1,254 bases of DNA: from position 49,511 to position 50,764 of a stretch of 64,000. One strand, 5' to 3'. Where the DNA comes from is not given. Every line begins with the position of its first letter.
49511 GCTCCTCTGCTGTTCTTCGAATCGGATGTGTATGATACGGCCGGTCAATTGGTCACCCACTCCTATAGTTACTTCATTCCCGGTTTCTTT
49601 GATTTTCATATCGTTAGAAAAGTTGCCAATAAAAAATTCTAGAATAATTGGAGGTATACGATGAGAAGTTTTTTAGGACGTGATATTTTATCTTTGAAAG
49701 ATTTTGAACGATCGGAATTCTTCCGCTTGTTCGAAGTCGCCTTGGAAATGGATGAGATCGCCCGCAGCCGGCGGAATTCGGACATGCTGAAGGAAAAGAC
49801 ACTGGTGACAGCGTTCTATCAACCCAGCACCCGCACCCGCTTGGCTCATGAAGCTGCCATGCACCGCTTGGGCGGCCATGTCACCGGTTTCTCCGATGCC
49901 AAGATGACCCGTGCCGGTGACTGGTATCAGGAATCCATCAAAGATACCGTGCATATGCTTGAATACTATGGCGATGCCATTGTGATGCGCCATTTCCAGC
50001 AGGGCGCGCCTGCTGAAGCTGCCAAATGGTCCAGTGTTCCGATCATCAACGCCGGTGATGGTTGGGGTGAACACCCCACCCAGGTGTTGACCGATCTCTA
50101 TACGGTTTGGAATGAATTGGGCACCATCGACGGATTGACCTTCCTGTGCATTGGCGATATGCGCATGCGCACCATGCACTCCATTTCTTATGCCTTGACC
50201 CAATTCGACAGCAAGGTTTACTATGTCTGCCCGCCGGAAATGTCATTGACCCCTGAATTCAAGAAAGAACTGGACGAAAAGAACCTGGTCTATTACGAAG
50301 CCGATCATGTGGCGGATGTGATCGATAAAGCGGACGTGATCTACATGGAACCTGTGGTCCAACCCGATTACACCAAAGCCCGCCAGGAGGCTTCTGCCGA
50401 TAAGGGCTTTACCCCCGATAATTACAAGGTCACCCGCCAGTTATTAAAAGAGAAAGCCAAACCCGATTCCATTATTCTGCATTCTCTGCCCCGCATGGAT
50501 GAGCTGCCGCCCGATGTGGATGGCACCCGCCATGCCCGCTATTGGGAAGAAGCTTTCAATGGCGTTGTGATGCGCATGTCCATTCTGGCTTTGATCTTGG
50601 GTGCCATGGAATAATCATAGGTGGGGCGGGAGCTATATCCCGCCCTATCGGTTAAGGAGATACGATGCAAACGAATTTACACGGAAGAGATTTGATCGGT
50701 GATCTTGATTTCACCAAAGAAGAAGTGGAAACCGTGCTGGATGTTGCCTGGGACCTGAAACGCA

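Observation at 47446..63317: Candidate ATP-yielding ureide/nucleobase catabolic cluster: two atypical transcarbamylases plus carbamate kinase, deaminase, hydantoinase and a nucleoside-type importer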

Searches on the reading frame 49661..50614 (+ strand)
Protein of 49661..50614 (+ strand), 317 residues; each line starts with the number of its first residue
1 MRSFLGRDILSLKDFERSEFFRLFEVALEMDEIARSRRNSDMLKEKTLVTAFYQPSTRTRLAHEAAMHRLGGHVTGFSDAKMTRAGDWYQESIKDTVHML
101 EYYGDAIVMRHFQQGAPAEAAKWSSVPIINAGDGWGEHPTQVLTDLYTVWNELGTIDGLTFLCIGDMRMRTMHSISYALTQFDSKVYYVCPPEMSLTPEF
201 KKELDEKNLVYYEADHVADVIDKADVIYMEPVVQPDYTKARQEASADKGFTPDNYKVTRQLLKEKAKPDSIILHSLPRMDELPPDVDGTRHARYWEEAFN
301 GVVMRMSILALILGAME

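Call 3: search_protein_families(library=pfam, proteins=[window:49661-50614:+])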
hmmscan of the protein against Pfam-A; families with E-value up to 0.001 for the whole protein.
window:49661-50614:+ (317 aa): 2 families
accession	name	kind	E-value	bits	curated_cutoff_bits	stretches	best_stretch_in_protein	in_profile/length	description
PF02729.26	OTCace_N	-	1.7e-45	155.2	29.9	1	7-150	1-147/148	Aspartate/ornithine carbamoyltransferase, carbamoyl-P binding domain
PF00185.30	OTCace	-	4.1e-25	89.1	29.4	1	157-311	1-156/157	Aspartate/ornithine carbamoyltransferase, Asp/Orn binding domain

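Call 5: search_protein_families(library=ncbifam, proteins=[window:49661-50614:+], max_evalue=0.00001)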
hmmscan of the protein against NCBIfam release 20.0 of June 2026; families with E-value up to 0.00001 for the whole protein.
window:49661-50614:+ (317 aa): 16 families
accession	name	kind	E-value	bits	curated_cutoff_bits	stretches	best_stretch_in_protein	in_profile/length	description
TIGR00670.1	asp_carb_tr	equivalog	2.5e-75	253.4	236.95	1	7-313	1-303/304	aspartate carbamoyltransferase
NF002032.1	PRK00856.1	equivalog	2.7e-67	227.1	263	1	7-312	1-296/297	aspartate carbamoyltransferase catalytic subunit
NF008853.0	PRK11891.1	equivalog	3.7e-54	184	560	1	8-315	90-400/430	aspartate carbamoyltransferase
NF006046.0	PRK08192.1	equivalog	1.3e-52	179.2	512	1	1-315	1-319/339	aspartate carbamoyltransferase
NF001986.0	PRK00779.1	subfamily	1e-46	159.5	306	1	6-314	5-305/307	ornithine carbamoyltransferase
TIGR00658.1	orni_carb_tr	equivalog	2.6e-43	148.3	280.85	1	7-313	1-303/304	ornithine carbamoyltransferase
TIGR04384.1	putr_carbamoyl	exception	8.9e-34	117.1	500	1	9-312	2-306/330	putrescine carbamoyltransferase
NF003286.0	PRK04284.1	subfamily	4e-29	101.8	515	1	5-282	5-280/332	ornithine carbamoyltransferase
NF011380.0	PRK14805.1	equivalog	1.5e-23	83.3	421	1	8-309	3-296/302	ornithine carbamoyltransferase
NF010387.0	PRK13814.1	equivalog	1.1e-21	77.1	660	1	41-313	41-303/310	aspartate carbamoyltransferase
NF002470.0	PRK01713.1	equivalog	2.2e-19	70.1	545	1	7-301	8-299/334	ornithine carbamoyltransferase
NF009213.0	PRK12562.1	subfamily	2.2e-19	70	559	1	2-279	2-278/334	ornithine carbamoyltransferase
NF009916.0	PRK13376.1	equivalog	6.8e-16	57.9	800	1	2-317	3-337/525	bifunctional aspartate carbamoyltransferase catalytic subunit/aspartate carbamoyltransferase regulatory subunit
NF003384.0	PRK04523.1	equivalog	4.3e-12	45.7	288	1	9-277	6-295/336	N-acetylornithine carbamoyltransferase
NF011379.0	PRK14804.1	equivalog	7.7e-08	31.8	373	1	8-237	8-232/311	ornithine carbamoyltransferase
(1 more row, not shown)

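Call 28: search_solved_structures(query=window:49661-50614:+, max_evalue=1e-10, show_alignments=2)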
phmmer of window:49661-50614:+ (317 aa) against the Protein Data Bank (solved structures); distinct sequences matched with E-value up to 1e-10: 74 (the best 60 are shown).
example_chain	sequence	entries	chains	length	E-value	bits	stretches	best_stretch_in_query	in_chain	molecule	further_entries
1ml4_A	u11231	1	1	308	8.8e-72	245.4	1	4-315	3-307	Aspartate Transcarbamoylase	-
2rgw_A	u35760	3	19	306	6.7e-66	226.1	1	8-312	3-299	Aspartate carbamoyltransferase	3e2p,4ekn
6yw9_A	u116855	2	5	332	1.6e-64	221.5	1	7-313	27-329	PYRB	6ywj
6ypo_A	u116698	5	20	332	2.8e-64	220.8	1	7-313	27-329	PYRB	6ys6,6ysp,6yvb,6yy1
5g1n_A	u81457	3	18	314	4.5e-59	203.6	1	2-315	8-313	CAD PROTEIN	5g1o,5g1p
2be7_A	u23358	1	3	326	4.1e-58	200.5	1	7-314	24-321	Aspartate Carbamoyltransferase Catalytic Chain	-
1d09_A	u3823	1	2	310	2.6e-57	197.9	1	8-314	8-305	ASPARTATE CARBAMOYLTRANSFERASE CATALYTIC CHAIN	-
1sku_A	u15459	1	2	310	3.3e-57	197.5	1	8-314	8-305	Aspartate carbamoyltransferase catalytic chain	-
3mpu_A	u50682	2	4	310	3.3e-57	197.5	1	8-314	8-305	Aspartate carbamoyltransferase catalytic chain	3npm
9atc_A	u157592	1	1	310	4.2e-57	197.1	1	8-314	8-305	ASPARTATE TRANSCARBAMOYLASE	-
2a0f_A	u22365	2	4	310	4.3e-57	197.1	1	8-314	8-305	Aspartate carbamoyltransferase catalytic chain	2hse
6kj7_A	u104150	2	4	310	4.4e-57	197.1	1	8-314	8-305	Aspartate carbamoyltransferase catalytic subunit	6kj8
1ekx_A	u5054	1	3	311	5e-57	196.9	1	7-314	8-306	ASPARTATE TRANSCARBAMOYLASE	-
1q95_A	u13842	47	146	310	5.1e-57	196.9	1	8-314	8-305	Aspartate carbamoyltransferase catalytic chain | PROTEIN (ASPARTATE CARBAMOYLTRANSFERASE) | Aspartate carbamoyltransferase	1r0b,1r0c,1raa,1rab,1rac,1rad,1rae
1at1_A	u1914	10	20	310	9.2e-57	196.1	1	8-314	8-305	ASPARTATE CARBAMOYLTRANSFERASE, CATALYTIC CHAIN | ASPARTATE TRANSCARBAMOYLASE | ASPARTATE CARBAMOYLTRANSFERASE (R STATE), CATALYTIC CHAIN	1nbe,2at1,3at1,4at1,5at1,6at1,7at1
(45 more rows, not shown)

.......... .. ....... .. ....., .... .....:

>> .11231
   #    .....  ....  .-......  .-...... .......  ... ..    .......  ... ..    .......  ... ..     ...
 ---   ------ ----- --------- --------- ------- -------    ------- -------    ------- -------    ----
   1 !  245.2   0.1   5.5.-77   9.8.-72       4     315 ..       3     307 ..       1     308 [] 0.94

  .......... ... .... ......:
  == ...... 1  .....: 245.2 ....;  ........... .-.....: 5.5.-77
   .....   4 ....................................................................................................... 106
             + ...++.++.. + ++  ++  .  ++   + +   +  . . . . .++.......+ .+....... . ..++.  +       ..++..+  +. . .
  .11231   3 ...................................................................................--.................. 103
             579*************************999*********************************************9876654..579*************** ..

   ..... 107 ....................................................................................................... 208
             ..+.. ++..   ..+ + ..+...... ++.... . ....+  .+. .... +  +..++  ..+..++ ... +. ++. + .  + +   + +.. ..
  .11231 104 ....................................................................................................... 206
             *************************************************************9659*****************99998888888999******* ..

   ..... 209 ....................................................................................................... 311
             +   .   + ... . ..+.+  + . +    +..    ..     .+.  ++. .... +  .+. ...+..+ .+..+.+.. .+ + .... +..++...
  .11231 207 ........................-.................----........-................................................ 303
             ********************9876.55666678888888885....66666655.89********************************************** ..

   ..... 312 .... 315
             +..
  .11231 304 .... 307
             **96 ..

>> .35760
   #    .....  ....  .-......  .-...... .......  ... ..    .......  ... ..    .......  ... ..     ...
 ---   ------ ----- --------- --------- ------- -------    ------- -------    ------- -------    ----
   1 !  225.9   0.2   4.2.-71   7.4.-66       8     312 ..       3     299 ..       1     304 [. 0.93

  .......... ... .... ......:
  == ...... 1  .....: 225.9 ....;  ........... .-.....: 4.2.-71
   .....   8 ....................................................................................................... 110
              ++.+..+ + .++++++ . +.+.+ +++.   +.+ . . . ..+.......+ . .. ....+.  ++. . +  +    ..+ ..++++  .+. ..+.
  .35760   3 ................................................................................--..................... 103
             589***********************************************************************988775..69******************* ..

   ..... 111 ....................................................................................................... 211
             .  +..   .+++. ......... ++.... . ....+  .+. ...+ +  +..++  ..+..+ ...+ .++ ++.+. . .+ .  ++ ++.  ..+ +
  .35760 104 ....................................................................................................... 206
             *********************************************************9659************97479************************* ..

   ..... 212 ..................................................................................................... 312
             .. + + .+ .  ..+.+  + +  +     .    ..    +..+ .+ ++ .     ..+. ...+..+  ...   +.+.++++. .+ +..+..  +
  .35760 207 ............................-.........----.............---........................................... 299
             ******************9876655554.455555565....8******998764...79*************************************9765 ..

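Call 86: search_protein_representatives(protein=window:49661-50614:+)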
Query: 317 residues. Proteins with E-value up to 0.001 (for the whole library): 11174; up to 1e-10: 5352; up to 1e-30: 1048. The best 150 are listed.
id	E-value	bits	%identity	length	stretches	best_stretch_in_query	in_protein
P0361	1.6e-156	536.9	76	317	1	1-317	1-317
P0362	4.4e-156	535.4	74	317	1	1-317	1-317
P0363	8.2e-118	409.7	73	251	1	67-317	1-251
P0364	3.2e-105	368.4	68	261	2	119-317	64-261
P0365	2.4e-101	355.6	85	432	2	49-193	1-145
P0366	3.2e-98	345.4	66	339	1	1-252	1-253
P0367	7.4e-87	308.1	74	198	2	1-107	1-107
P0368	3.6e-85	302.5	47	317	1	1-315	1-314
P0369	9.8e-85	301.1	86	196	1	1-157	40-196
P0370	6.7e-82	291.8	46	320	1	4-315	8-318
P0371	2.5e-79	283.3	79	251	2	1-122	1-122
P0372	7.7e-79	281.7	45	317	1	1-315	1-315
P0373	4.4e-77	276.0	44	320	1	3-316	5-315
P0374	8.0e-77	275.1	84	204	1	1-145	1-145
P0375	6.1e-76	272.2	50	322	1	1-314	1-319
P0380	6.4e-73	262.3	45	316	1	1-315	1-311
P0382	1.9e-70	254.2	44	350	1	6-313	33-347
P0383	9.0e-70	252.0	45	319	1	4-315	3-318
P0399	1.5e-61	225.0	40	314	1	7-312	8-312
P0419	1.1e-56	209.0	38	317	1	3-315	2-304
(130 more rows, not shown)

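Call 88: list_cluster_members(proteins=[P0368, P0370, P0372, P0373, P0375, P0380, P0382, P0383, P0399, P0419])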
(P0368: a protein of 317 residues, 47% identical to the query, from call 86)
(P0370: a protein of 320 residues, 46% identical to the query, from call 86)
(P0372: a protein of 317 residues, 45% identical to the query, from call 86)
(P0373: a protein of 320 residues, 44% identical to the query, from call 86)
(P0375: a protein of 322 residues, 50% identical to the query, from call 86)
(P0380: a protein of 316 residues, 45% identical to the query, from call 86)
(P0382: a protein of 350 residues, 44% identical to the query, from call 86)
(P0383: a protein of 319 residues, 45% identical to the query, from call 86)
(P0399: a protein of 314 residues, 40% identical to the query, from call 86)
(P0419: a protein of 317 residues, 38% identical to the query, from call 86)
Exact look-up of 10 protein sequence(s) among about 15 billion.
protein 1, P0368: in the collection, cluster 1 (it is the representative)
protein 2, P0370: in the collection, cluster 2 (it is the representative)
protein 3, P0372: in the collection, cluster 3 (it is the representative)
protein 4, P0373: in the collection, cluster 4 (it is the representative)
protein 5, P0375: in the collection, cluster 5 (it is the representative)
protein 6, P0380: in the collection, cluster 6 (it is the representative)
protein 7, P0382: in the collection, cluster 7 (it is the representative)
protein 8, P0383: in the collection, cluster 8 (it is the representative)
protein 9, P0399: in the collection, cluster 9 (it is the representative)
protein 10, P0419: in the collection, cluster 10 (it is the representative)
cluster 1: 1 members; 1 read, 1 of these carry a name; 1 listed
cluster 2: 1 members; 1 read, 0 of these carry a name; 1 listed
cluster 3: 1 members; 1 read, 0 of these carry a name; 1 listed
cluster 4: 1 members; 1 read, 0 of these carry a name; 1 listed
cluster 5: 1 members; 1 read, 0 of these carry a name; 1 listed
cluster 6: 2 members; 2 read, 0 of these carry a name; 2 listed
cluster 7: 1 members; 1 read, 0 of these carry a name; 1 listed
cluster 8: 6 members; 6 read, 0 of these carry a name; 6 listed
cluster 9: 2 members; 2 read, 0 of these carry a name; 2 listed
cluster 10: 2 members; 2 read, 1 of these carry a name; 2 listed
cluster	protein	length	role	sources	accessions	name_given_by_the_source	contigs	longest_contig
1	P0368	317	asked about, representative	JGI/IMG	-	aspartate carbamoyltransferase catalytic subunit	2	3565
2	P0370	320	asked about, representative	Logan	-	-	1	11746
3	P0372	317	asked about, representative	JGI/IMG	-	-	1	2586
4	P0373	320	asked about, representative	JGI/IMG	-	-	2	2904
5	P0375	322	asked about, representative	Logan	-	-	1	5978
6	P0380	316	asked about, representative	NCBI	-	-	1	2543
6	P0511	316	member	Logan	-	-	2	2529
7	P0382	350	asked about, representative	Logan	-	-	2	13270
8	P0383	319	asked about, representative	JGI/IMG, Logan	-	-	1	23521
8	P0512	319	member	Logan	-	-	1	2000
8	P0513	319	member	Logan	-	-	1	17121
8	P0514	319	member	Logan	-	-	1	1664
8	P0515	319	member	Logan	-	-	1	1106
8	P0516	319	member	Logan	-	-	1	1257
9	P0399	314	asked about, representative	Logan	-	-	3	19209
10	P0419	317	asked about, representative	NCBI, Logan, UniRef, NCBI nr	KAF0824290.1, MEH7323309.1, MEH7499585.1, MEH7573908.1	hypothetical protein V7200_10105 [Cytobacillus firmus] | Aspartate carbamoyltransferase n=1 Tax=Cytobacillus firmus TaxID=1399 ... | aspartate carbamoyltransferase [Cytobacillus firmus]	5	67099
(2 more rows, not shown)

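Call 91: find_related_loci(query=P0370, collection=metagenome_contigs, flank=10000)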
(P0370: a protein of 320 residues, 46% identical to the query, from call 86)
Query P0370 (320 aa) in metagenome_contigs; peptide patterns used: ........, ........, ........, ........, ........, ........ (x = any residue, [..] = any of these).
600 stretches matched a pattern (row limit reached: there are more); 520 encode a relative of the query (tblastn E <= 1e-3); the best 80 are kept; 80 distinct loci.
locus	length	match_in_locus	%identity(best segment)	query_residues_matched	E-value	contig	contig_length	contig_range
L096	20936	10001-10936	52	7-317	4e-101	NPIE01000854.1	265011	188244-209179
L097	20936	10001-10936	52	7-317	2e-100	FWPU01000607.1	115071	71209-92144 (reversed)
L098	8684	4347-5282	52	7-317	4e-100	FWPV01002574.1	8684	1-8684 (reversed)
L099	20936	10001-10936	50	7-317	2e-98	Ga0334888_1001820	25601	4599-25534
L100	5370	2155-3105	51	2-317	2e-98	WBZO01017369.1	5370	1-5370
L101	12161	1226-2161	50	7-317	2e-98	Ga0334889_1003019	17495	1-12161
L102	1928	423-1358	50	7-317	1e-102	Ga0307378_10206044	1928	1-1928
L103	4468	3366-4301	50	7-317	1e-97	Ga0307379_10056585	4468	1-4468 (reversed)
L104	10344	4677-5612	52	7-317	3e-97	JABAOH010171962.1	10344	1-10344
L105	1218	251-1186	49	7-317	8e-105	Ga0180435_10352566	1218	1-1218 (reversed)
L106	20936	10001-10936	49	7-317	2e-96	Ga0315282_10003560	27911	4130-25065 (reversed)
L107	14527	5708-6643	50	7-317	4e-96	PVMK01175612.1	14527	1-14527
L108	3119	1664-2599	50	7-317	1e-97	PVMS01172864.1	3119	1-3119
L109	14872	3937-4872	50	7-317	2e-95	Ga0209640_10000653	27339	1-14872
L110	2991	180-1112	49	7-317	2e-97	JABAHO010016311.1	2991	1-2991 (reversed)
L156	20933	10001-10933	48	7-317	8e-93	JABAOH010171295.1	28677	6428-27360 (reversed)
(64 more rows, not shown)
